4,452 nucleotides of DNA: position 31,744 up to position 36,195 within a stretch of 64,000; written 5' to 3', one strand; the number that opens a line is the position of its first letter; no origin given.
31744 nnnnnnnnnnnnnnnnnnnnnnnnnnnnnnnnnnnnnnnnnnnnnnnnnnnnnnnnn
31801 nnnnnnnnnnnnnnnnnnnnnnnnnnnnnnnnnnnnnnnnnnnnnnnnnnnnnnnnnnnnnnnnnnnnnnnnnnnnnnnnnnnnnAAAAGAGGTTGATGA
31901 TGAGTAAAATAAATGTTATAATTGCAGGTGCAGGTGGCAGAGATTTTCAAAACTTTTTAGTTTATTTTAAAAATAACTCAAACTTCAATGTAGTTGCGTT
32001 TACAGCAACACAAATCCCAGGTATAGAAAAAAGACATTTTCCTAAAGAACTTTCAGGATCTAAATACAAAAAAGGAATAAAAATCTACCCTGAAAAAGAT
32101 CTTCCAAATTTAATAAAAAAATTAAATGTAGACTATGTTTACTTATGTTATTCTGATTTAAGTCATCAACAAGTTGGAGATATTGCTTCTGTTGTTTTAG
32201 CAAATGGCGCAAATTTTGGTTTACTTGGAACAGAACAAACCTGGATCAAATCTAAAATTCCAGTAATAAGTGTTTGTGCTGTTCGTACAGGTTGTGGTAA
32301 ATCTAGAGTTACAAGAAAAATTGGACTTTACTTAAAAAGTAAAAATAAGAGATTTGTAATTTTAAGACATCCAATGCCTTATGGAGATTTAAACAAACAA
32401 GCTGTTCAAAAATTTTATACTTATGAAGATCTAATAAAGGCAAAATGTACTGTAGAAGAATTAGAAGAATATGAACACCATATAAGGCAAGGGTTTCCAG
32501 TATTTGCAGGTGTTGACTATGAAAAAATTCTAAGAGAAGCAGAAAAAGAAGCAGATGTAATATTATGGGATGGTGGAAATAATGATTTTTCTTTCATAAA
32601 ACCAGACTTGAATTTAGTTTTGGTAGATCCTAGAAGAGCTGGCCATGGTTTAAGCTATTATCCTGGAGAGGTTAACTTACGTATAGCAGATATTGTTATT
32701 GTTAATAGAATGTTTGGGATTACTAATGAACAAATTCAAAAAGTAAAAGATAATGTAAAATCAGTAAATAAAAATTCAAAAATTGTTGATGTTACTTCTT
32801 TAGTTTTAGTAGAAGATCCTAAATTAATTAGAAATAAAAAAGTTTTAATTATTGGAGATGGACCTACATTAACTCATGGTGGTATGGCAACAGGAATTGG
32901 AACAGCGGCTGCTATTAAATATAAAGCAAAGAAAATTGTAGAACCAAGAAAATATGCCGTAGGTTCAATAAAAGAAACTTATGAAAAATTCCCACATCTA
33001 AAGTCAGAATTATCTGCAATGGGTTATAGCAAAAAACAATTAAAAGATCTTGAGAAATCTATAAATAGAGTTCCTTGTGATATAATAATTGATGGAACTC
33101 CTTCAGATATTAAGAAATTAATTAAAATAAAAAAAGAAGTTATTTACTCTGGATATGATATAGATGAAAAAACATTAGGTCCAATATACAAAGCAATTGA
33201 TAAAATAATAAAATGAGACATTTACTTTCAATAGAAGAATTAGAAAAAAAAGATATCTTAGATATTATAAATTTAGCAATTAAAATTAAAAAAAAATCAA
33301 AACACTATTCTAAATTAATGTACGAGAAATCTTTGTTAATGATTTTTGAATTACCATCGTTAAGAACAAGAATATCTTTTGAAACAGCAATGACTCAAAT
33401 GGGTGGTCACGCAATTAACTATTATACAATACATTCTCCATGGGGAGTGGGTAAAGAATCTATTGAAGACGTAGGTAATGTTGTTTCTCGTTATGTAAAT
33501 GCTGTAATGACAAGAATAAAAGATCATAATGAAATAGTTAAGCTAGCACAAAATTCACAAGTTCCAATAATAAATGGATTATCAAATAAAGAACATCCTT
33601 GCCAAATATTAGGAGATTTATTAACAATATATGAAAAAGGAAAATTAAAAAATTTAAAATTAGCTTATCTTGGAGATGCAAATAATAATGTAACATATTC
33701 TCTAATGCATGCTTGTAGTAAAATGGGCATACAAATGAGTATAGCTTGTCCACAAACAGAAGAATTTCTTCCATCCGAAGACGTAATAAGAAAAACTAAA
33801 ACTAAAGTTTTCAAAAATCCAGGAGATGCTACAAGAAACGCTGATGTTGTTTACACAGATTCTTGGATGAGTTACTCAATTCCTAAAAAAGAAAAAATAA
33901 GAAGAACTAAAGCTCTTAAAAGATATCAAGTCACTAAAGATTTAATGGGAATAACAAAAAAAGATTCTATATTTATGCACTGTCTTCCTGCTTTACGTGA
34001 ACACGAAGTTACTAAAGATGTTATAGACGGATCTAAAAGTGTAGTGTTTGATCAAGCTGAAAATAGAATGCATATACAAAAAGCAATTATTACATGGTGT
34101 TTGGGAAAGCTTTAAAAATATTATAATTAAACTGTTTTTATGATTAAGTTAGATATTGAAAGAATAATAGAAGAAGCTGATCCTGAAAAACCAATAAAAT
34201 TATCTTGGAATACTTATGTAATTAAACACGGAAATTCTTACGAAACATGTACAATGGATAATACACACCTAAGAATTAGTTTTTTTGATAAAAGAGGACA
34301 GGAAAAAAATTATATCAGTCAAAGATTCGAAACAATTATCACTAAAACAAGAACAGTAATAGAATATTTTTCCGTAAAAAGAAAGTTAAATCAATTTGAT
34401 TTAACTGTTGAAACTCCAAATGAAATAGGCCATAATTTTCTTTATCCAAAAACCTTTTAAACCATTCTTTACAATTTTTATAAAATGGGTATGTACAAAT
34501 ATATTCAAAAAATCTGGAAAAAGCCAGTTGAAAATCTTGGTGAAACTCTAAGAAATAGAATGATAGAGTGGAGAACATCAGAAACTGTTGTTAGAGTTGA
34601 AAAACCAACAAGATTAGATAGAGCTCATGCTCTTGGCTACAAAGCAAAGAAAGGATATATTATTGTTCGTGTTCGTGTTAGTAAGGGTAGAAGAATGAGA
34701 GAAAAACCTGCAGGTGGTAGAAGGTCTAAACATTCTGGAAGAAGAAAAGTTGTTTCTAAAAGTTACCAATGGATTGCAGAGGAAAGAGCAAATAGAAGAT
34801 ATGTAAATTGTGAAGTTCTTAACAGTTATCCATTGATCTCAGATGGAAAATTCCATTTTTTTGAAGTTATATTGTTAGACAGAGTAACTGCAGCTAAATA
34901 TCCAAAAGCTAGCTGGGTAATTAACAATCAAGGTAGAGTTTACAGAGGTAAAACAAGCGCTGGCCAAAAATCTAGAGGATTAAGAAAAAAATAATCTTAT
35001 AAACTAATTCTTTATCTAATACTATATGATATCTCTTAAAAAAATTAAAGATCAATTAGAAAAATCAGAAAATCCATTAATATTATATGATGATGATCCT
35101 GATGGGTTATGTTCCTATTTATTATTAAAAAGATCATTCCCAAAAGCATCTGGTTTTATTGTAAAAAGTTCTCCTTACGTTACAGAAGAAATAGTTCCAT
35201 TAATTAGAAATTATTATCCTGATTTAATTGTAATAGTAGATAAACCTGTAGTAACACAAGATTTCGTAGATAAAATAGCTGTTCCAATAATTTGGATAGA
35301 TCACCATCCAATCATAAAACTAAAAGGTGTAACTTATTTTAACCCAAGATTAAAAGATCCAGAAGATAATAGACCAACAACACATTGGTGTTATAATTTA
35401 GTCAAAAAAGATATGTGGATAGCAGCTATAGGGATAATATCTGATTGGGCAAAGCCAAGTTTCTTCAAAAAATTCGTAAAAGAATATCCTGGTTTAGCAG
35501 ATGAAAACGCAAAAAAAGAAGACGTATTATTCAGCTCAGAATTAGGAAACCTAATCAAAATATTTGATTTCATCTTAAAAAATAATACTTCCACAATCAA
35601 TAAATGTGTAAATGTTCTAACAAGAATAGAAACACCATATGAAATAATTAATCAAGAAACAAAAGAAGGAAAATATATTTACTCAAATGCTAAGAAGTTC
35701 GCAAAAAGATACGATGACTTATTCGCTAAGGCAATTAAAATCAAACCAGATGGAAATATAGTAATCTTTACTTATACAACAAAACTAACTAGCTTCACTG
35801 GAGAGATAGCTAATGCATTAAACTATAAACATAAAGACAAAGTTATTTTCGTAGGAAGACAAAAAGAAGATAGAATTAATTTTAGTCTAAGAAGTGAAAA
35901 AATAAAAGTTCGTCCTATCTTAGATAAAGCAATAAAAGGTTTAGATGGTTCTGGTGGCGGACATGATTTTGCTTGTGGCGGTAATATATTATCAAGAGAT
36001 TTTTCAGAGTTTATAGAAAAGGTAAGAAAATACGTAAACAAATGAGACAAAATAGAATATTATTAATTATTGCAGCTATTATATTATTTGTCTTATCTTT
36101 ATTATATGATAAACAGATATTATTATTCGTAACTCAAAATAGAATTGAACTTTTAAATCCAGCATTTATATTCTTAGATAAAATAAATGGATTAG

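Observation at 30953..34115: Carbamate kinase / uncharacterised P-loop protein / carbamoyltransferase cluster without an arginine deiminase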

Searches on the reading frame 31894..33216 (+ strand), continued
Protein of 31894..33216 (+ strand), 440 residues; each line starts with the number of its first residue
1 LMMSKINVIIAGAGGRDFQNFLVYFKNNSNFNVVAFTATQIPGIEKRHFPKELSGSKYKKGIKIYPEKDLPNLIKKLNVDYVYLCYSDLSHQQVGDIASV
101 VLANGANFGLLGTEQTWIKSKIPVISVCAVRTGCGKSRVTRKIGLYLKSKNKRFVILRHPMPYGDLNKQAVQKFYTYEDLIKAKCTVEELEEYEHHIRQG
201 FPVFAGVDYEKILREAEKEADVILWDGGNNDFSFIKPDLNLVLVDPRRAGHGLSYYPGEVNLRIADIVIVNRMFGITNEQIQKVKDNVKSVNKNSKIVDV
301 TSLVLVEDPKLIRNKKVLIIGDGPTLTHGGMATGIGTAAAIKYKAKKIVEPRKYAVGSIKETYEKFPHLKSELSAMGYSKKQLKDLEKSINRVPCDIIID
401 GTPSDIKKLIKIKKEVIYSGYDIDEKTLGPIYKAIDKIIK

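Call 63: find_encoding_contigs(protein=P0013, flank=6000, max_places=1)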
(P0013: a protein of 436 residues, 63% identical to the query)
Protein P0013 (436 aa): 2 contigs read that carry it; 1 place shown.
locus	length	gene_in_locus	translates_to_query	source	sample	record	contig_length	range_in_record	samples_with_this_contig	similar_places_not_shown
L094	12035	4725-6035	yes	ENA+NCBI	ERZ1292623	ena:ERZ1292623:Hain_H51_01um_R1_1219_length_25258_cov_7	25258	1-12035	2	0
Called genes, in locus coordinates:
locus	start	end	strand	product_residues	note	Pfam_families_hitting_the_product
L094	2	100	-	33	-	PF10584:Proteasome_A_N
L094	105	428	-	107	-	PF01900:RNase_P_Rpp14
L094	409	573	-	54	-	-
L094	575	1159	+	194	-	-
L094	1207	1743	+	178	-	-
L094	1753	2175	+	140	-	-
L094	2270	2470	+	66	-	PF18780:HNH_repeat (weak)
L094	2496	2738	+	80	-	PF00462:Glutaredoxin, PF13417:GST_N_3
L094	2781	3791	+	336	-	PF02127:Peptidase_M18 (faint), PF05343:Peptidase_M42, PF04389:Peptidase_M28 (weak)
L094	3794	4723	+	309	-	PF00696:AA_kinase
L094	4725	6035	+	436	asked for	-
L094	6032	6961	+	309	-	PF02729:OTCace_N, PF00185:OTCace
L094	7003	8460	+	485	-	PF00171:Aldedh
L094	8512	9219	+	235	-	-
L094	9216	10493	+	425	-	PF00202:Aminotran_3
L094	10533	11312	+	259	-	PF21948:LplA-B_cat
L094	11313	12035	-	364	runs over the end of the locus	PF00364:Biotin_lipoyl, PF25917:BSH_RND, PF25997:BSH_YhbJ, PF00198:2-oxoacid_dh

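Call 64: find_encoding_contigs(protein=P0028, flank=6000, max_places=1)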
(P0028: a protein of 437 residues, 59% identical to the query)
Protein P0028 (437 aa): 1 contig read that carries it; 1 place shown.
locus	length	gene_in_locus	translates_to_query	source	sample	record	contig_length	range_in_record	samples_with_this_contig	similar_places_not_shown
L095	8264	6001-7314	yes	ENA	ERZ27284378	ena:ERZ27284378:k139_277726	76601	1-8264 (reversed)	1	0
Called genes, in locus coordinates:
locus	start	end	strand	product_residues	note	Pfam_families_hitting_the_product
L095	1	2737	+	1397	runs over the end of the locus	PF13517:FG-GAP_3 (weak)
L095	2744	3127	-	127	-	-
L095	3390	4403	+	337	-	PF02127:Peptidase_M18 (faint), PF04389:Peptidase_M28 (faint), PF05343:Peptidase_M42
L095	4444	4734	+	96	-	-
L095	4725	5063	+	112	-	-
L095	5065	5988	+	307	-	PF00696:AA_kinase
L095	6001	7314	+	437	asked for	-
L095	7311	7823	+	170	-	PF13302:Acetyltransf_3, PF13420:Acetyltransf_4, PF00583:Acetyltransf_1, PF13508:Acetyltransf_7 (weak)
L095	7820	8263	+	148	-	?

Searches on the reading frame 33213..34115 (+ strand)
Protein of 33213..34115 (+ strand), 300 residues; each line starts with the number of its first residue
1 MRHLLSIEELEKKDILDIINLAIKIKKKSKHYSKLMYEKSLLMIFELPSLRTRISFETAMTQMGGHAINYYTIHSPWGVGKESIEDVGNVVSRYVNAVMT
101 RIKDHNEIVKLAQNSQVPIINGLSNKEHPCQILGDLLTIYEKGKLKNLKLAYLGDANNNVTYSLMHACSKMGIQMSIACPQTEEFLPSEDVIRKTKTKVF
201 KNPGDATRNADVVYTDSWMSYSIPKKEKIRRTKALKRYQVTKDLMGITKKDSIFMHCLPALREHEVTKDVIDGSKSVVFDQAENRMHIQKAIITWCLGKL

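Call 3: search_protein_families(library=pfam, proteins=[window:33213-34115:+], max_evalue=0.01)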
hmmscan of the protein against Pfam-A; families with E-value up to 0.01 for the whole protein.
window:33213-34115:+ (300 aa): 2 families
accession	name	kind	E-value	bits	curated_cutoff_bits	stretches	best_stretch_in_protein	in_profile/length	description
PF00185.30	OTCace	-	2.8e-50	170.9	29.4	1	146-295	1-156/157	Aspartate/ornithine carbamoyltransferase, Asp/Orn binding domain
PF02729.26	OTCace_N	-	5.2e-42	143.9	29.9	1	2-141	1-148/148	Aspartate/ornithine carbamoyltransferase, carbamoyl-P binding domain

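Call 4: search_protein_families(library=ncbifam, proteins=[window:33213-34115:+], max_evalue=0.01)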
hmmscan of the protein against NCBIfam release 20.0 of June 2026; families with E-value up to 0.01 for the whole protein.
window:33213-34115:+ (300 aa): 16 families
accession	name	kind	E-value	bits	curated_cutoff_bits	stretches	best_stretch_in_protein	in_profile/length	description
NF001986.0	PRK00779.1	subfamily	9.2e-106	353.4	306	1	1-299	5-306/307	ornithine carbamoyltransferase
TIGR00658.1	orni_carb_tr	equivalog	1.2e-95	320.2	280.85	1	2-297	1-303/304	ornithine carbamoyltransferase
TIGR04384.1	putr_carbamoyl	exception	1.3e-82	277.6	500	1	3-296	1-306/330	putrescine carbamoyltransferase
NF011380.0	PRK14805.1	equivalog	3.1e-78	262.9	421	1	1-297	1-300/302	ornithine carbamoyltransferase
NF003286.0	PRK04284.1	subfamily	1.1e-61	208.9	515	2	2-262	7-278/332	ornithine carbamoyltransferase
NF011379.0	PRK14804.1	equivalog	2.9e-58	197.4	373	1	2-294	7-306/311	ornithine carbamoyltransferase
NF003384.0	PRK04523.1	equivalog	1.8e-45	155.4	288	1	1-296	3-332/336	N-acetylornithine carbamoyltransferase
NF009213.0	PRK12562.1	subfamily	1.6e-44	152.7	559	2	2-263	7-280/334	ornithine carbamoyltransferase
NF002032.1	PRK00856.1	equivalog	2.3e-44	151.8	263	1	2-294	1-294/297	aspartate carbamoyltransferase catalytic subunit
NF002470.0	PRK01713.1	equivalog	1e-43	150.1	545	2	2-265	8-282/334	ornithine carbamoyltransferase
TIGR00670.1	asp_carb_tr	equivalog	4.1e-41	141.1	236.95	1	2-295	1-301/304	aspartate carbamoyltransferase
NF006046.0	PRK08192.1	equivalog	4.8e-26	91.8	512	1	2-298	7-318/339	aspartate carbamoyltransferase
NF008853.0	PRK11891.1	equivalog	2.9e-24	85.5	560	1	2-298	89-399/430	aspartate carbamoyltransferase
NF010387.0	PRK13814.1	equivalog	3.2e-17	62.4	660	1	40-294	47-300/310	aspartate carbamoyltransferase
NF005538.0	PRK07200.1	equivalog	8.7e-11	41.4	453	1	93-293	132-372/396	knotted carbamoyltransferase YgeW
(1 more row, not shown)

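Call 52: search_solved_structures(query=window:33213-34112:+, max_evalue=1e-20, show_alignments=3)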
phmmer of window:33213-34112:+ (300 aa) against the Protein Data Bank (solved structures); distinct sequences matched with E-value up to 1e-20: 46.
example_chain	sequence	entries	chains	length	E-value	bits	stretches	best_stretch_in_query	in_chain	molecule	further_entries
1a1s_A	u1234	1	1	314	2.8e-67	230.2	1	2-298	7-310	ORNITHINE CARBAMOYLTRANSFERASE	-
1pvv_A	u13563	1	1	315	2.9e-67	230.2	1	2-298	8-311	Ornithine carbamoyltransferase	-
3grf_A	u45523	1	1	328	2.5e-66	227.1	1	2-296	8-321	Ornithine carbamoyltransferase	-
4ep1_A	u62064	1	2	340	1.9e-65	224.2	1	2-294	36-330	Ornithine carbamoyltransferase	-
4nf2_A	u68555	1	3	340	1.4e-64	221.4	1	2-294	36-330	Ornithine carbamoyltransferase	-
4f2g_A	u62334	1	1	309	6.5e-60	206.1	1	2-297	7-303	Ornithine carbamoyltransferase 1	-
1vlv_A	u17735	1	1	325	8.3e-60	205.7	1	10-293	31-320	Ornithine carbamoyltransferase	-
4oh7_A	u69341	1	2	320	2.4e-56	194.4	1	22-297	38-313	Ornithine carbamoyltransferase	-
8qeu_A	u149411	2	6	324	4.4e-56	193.5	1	3-298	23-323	Ornithine transcarbamylase, chloroplastic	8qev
3gd5_A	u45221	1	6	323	6e-55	189.8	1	4-298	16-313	Ornithine carbamoyltransferase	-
7x99_A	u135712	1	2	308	1.7e-54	188.3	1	1-297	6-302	ornithine carbamoyltransferase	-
2i6u_A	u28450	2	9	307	1.9e-54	188.1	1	1-298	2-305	Ornithine carbamoyltransferase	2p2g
7nnf_A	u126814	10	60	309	2e-54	188.1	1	1-298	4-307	Ornithine carbamoyltransferase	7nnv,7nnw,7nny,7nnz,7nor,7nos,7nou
3tpf_A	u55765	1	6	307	7.8e-54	186.1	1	1-294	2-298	Ornithine carbamoyltransferase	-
2ef0_A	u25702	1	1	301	2.6e-51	177.8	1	6-295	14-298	Ornithine carbamoyltransferase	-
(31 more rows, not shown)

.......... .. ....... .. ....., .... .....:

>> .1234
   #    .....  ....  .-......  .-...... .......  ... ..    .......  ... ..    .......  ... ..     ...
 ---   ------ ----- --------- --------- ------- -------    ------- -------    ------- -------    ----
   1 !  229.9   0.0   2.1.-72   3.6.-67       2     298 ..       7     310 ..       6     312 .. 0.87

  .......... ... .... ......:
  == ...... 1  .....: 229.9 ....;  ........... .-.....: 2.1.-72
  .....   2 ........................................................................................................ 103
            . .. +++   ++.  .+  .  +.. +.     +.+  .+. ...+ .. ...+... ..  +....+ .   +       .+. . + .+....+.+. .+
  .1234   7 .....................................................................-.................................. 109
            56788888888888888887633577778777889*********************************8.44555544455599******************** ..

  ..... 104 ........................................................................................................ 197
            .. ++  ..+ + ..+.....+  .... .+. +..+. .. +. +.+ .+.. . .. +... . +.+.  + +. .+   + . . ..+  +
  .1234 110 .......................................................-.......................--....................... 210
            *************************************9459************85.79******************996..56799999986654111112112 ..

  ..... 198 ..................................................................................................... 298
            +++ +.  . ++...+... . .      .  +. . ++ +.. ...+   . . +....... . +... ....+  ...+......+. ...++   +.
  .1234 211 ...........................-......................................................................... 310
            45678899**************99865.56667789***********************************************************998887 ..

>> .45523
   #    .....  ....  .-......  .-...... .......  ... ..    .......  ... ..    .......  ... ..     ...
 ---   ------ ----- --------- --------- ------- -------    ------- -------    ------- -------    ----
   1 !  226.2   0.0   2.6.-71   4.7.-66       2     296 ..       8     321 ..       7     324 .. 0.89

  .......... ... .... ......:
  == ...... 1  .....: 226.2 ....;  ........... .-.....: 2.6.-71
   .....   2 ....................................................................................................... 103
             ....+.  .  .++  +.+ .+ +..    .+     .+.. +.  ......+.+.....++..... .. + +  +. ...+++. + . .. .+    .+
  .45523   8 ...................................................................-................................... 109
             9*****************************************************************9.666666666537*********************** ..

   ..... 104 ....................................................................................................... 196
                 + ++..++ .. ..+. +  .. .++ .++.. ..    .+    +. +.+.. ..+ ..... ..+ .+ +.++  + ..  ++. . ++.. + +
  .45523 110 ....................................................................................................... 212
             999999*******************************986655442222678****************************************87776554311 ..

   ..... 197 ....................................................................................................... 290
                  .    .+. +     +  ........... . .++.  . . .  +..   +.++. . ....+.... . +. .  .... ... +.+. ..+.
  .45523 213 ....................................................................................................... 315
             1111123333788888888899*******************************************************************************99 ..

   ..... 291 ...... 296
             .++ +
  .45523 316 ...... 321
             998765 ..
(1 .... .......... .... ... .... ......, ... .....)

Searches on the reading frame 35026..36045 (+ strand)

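Call 3: search_protein_families(library=pfam, proteins=[window:35026-36045:+], max_evalue=0.01)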
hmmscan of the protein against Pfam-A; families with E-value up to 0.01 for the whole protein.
window:35026-36045:+ (339 aa): 2 families
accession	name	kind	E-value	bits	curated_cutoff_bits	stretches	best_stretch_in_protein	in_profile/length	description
PF02272.25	DHHA1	-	8e-13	49.2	25.9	1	259-338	19-101/102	DHHA1 domain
PF01368.27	DHH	-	6.7e-06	26.8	28.1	1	19-111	4-90/125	DHH family, N-terminal domain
